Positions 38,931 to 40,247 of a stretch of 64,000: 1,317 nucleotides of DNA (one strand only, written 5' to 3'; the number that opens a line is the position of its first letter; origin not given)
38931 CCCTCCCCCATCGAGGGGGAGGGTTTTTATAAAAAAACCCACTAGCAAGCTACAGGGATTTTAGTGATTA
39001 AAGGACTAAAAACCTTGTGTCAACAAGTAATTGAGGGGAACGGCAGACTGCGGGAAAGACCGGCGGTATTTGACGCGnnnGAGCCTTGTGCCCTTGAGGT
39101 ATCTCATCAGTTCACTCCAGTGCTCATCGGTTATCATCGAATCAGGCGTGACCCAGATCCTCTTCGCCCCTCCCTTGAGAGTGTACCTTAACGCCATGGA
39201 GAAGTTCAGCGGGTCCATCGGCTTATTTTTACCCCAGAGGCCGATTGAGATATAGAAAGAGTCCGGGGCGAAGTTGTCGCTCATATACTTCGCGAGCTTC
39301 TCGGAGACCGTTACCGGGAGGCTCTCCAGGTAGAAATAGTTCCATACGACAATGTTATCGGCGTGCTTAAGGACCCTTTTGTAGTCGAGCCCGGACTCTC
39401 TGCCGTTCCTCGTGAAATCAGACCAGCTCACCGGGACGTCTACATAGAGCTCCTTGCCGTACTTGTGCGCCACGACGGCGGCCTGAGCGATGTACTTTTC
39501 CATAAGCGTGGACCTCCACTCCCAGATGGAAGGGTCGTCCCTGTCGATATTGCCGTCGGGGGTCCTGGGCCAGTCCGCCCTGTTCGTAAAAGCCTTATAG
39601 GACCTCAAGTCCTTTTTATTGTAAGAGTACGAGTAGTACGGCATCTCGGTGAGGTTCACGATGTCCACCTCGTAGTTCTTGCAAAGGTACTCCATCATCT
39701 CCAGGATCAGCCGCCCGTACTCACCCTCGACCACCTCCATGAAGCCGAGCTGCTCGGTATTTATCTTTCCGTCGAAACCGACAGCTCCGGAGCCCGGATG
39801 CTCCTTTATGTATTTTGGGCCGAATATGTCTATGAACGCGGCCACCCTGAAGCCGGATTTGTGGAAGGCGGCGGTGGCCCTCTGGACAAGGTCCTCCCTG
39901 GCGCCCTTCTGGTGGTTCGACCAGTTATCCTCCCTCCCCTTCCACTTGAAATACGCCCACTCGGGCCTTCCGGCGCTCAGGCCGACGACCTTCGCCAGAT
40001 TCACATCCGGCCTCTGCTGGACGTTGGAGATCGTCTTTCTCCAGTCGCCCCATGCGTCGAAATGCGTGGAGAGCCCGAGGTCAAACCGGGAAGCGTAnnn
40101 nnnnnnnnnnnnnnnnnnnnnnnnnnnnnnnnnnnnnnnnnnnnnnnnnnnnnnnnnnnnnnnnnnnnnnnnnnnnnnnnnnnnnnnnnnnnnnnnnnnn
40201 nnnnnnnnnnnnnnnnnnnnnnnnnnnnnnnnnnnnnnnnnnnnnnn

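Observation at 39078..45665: Unusual four-gene synthase-type exopolysaccharide locus: ATP-grasp ligase, TPR-porin, TPR-TM-PIG-L deacetylase and GT2 synthase-hydrolase fusion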

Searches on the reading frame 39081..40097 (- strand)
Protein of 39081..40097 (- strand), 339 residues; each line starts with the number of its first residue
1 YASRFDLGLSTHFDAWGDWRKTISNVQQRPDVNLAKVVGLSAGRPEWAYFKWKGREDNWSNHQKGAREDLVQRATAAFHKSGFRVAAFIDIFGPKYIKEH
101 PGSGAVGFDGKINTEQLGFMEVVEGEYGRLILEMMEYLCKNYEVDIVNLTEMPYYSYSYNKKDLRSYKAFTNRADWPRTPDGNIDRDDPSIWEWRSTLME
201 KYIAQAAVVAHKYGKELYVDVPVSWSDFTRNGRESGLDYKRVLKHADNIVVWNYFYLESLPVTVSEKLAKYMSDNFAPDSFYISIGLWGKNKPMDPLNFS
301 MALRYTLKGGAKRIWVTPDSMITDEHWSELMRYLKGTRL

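Call 41: search_protein_families(library=pfam, proteins=[window:39081-40097:-], max_evalue=1)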
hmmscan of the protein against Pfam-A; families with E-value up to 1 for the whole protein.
window:39081-40097:- (339 aa): 2 families
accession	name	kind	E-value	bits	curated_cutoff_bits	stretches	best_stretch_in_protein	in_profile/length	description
PF02638.21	GHL10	-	0.00028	20.6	27.9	1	96-291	102-298/311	Glycosyl hydrolase-like 10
PF01120.23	Alpha_L_fucos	-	0.01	15.8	25.2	1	49-149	121-209/345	Alpha-L-fucosidase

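Call 46: search_protein_representatives(protein=window:39081-40097:-)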
Query: 339 residues. Proteins with E-value up to 0.001 (for the whole library): 174; up to 1e-10: 123; up to 1e-30: 59. The best 150 are listed.
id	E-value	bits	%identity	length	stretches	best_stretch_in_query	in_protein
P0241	2.3e-128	444.4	55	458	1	5-335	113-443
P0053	9.8e-127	439.1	54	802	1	5-338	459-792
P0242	2.3e-112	391.9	35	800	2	37-330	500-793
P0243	1.3e-97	343.4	46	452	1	5-329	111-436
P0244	4.3e-95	335.0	42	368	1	7-334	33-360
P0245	1.8e-94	333.0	45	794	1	8-334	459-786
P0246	8.0e-90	317.7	44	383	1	7-331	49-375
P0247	3.5e-81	289.3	40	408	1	9-337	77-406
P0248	2.5e-75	270.0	44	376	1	37-332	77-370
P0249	2.6e-69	250.2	35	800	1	6-337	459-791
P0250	5.2e-69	249.2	37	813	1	10-336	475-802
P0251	8.1e-67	242.0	37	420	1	26-330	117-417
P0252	1.0e-66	241.7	38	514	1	30-330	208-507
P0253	2.0e-61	224.3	34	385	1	11-332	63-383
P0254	3.5e-61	223.5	38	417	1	36-330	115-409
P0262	4.7e-47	177.0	35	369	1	36-332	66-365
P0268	7.5e-42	159.9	32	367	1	35-330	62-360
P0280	2.4e-35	138.5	32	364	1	32-333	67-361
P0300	1.8e-30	122.4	28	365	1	38-331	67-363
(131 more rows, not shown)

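Call 49: search_solved_structures(query=A4, max_evalue=10, show_alignments=2)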
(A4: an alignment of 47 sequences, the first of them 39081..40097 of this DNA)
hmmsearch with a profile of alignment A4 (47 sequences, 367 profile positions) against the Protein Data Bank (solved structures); distinct sequences matched with E-value up to 10: 4.
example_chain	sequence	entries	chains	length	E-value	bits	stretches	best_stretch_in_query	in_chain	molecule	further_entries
5jh8_A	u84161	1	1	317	0.35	12.9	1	218-283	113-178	Probable chitinase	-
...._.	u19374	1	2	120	0.37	12.8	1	56-86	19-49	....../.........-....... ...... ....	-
6edx_A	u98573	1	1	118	0.38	12.8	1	56-86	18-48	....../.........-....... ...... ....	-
1xte_A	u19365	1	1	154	0.51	12.4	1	56-86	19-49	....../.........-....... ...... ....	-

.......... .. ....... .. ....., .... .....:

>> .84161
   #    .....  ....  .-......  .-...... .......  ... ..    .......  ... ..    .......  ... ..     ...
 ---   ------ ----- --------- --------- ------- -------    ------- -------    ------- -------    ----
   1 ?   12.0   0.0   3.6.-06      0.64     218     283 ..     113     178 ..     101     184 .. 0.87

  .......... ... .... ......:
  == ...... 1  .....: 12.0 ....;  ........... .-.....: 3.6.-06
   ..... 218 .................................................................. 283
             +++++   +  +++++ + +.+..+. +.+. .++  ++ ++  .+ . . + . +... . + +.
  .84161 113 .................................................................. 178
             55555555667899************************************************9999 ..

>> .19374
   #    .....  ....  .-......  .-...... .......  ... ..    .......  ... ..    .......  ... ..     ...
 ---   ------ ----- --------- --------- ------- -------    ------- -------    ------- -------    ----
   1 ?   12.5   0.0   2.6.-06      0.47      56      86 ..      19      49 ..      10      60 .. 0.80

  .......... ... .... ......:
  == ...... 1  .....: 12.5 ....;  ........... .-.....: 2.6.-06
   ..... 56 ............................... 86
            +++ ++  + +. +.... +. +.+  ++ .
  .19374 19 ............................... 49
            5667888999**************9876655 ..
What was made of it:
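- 39081..40097 (-): C-terminal (beta/alpha)8-like TIM-barrel domain (residues 440-778) of an unassigned glycoside-hydrolase-like family, predicted to be periplasmic. No PDB relative was found by profile search (call 49).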

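Call 50: search_protein_families(library=pfam, alignment_id=A4, max_evalue=0.1)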
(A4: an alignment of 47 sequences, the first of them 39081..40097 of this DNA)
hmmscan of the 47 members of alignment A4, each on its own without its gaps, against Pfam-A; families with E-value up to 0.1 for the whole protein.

A. member 1, window:39081-40097:- (339 aa): 2 families
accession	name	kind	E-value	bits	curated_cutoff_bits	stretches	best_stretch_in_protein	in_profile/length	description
PF02638.21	GHL10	-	0.00028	20.6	27.9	1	96-291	102-298/311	Glycosyl hydrolase-like 10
PF01120.23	Alpha_L_fucos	-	0.01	15.8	25.2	1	49-149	121-209/345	Alpha-L-fucosidase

B. families by the number of members that match (of 47 scanned): 12 families
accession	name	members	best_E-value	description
PF02638.21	GHL10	13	2e-06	Glycosyl hydrolase-like 10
PF14871.12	GHL6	3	0.0023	Hypothetical glycosyl hydrolase 6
PF16126.11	DUF4838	1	3.7e-07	Domain of unknown function (DUF4838)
PF13200.12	DUF4015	1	0.0025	Putative glycosyl hydrolase domain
PF01120.23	Alpha_L_fucos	1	0.01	Alpha-L-fucosidase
PF04250.19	DUF429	1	0.02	Protein of unknown function (DUF429)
PF08639.15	Sld3_STD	1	0.02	DNA replication regulator SLD3, STD domain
PF23514.1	YhiY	1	0.035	YhiY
PF06744.18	IcmF_C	1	0.044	Type VI secretion protein IcmF C2-like domain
PF04402.19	SIMPL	1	0.059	Protein of unknown function (DUF541)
PF13198.11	DUF4014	1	0.078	Protein of unknown function (DUF4014)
PF13156.12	Mrr_cat_2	1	0.081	Restriction endonuclease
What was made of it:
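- On GHL10 (PF02638) glycoside-hydrolase-like TIM barrels: Of 47 family members, 13 match weakly, the best at 2e-6 (call 50).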

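Call 71: find_encoding_contigs(protein=P0268, flank=8000, max_places=2)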
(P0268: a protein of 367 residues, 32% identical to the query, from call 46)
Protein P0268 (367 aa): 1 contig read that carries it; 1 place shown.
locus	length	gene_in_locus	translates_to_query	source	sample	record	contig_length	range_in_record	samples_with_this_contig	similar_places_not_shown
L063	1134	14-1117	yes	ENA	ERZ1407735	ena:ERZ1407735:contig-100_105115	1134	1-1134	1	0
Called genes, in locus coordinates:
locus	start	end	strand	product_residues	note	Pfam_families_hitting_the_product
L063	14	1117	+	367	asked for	-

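Call 72: find_encoding_contigs(protein=P0253, flank=8000, max_places=2)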
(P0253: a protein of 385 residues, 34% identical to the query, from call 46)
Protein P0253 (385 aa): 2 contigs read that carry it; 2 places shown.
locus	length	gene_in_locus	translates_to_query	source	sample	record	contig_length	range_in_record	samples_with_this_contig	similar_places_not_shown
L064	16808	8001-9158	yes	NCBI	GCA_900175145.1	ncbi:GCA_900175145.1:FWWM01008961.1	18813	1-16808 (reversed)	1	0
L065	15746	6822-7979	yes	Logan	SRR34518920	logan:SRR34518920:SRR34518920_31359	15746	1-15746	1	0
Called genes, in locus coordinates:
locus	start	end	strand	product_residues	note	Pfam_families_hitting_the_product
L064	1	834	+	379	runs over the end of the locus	PF12911:OppC_N, PF00528:BPD_transp_1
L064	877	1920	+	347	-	PF00005:ABC_tran, PF08352:oligo_HPY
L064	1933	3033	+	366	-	PF00005:ABC_tran, PF08352:oligo_HPY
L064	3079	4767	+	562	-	-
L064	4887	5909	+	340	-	PF02585:PIG-L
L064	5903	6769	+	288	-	PF02655:ATP-grasp_3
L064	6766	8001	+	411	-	PF13506:Glyco_transf_21, PF13641:Glyco_tranf_2_3, PF00535:Glycos_transf_2, PF10111:Glyco_tranf_2_2, PF13632:Glyco_trans_2_3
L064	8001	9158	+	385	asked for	-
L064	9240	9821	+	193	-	PF04542:Sigma70_r2, PF08281:Sigma70_r4_2 (weak), PF04545:Sigma70_r4 (weak)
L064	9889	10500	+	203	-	-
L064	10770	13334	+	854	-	PF13424:TPR_12 (weak), PF14938:SNAP (faint), PF17874:TPR_MalT (faint), PF00515:TPR_1 (faint), PF07719:TPR_2 (faint), PF13424:TPR_12 (weak), PF12770:CHAT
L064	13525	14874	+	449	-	PF22148:Fervidolysin_NPro-like, PF00082:Peptidase_S8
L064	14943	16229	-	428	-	PF00150:Cellulase (weak)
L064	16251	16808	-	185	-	?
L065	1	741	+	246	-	?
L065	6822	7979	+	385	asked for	-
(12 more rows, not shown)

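Call 73: find_encoding_contigs(protein=P0262, flank=7000, max_places=1)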
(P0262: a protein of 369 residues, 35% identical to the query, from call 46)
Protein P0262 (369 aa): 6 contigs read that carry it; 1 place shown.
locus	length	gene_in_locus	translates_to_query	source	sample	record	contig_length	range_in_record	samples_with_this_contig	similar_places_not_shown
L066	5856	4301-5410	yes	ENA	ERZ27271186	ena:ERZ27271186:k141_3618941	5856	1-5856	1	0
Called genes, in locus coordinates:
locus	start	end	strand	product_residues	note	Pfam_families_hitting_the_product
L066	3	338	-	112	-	?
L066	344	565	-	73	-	-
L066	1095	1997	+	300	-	PF02585:PIG-L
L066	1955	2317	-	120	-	-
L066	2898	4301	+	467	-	PF13506:Glyco_transf_21, PF00535:Glycos_transf_2, PF10111:Glyco_tranf_2_2, PF13641:Glyco_tranf_2_3, PF13632:Glyco_trans_2_3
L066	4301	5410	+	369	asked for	-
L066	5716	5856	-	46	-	?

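Call 74: find_encoding_contigs(protein=P0280, flank=7000, max_places=1)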
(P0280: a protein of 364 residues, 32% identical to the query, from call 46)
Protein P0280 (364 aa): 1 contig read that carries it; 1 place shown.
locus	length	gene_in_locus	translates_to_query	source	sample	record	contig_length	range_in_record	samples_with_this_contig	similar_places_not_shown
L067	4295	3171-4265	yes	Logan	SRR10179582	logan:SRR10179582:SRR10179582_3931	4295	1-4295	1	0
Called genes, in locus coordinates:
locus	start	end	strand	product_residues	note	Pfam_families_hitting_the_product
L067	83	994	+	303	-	PF02585:PIG-L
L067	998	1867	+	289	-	PF21360:PylC-like_N (weak), PF02655:ATP-grasp_3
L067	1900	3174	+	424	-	PF13506:Glyco_transf_21, PF13641:Glyco_tranf_2_3, PF00535:Glycos_transf_2, PF10111:Glyco_tranf_2_2, PF03142:Chitin_synth_2 (faint), PF13632:Glyco_trans_2_3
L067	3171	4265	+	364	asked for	-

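Call 75: find_encoding_contigs(protein=P0300, flank=7000, max_places=1)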
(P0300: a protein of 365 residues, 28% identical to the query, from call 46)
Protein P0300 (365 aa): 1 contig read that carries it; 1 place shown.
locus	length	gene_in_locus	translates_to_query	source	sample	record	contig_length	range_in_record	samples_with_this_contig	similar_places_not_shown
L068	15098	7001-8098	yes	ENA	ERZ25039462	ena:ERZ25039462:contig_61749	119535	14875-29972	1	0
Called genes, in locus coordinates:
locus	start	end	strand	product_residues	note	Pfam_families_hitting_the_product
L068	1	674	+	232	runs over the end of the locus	-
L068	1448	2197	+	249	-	PF07676:PD40 (faint), PF26549:Tricorn_N (faint), PF26550:Tricorn_2nd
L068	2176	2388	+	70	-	PF26549:Tricorn_N, PF07676:PD40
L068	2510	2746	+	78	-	-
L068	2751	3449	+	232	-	PF02585:PIG-L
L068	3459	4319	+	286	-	PF02655:ATP-grasp_3, PF08443:RimK (faint), PF13535:ATP-grasp_4 (faint)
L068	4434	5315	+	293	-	PF13506:Glyco_transf_21, PF00535:Glycos_transf_2, PF10111:Glyco_tranf_2_2, PF13641:Glyco_tranf_2_3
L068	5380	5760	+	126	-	-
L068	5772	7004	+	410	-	-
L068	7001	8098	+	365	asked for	-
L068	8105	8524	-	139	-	-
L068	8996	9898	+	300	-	PF00245:Alk_phosphatase, PF01676:Metalloenzyme (weak)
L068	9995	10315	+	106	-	-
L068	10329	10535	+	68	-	PF00881:Nitroreductase, PF14512:TM1586_NiRdase (weak)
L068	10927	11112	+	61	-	PF01741:MscL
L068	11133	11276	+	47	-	PF01741:MscL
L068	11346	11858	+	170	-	PF03096:Ndr, PF12146:Hydrolase_4, PF00561:Abhydrolase_1, PF12697:Abhydrolase_6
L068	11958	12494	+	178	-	-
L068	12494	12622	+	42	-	PF01906:YbjQ_1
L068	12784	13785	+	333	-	PF00583:Acetyltransf_1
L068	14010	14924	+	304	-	PF02463:SMC_N (faint), PF00005:ABC_tran, PF13304:AAA_21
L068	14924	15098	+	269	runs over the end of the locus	PF01061:ABC2_membrane, PF12698:ABC2_membrane_3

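Call 76: find_encoding_contigs(protein=P0246, flank=7000, max_places=1)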
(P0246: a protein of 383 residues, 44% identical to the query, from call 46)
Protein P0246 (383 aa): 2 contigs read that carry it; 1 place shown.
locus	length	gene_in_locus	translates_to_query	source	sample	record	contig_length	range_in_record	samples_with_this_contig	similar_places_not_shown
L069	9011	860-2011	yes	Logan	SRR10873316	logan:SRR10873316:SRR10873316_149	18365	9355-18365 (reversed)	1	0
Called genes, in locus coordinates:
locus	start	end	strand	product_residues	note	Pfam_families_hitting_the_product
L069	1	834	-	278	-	?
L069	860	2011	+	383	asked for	PF16126:DUF4838 (weak)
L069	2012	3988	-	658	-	-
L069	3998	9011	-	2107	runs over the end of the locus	PF06832:BiPBP_C (faint), PF00801:PKD (weak), PF18911:PKD_4 (weak)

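Call 83: search_dna_similar(query=window:39081-40097:-, collection=plasmids, mode=protein, max_evalue=1e-8, max_rows=15)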
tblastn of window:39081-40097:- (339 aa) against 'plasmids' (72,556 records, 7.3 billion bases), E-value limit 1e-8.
Records with a match: 1; places in all: 1; records where one place covers at least 80% of the query: 1.
Best place of each record, by identity: <60% 1.
By first word of the organism name: Arthrobacter 1.
By predicted mobility (MOB-suite, as given by PLSDB): non-mobilizable 1.
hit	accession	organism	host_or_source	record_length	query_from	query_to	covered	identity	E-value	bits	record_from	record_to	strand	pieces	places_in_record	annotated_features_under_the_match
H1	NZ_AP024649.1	Arthrobacter sp. StoSoilB13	-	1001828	20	332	92%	29.8%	1e-37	150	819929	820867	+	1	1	none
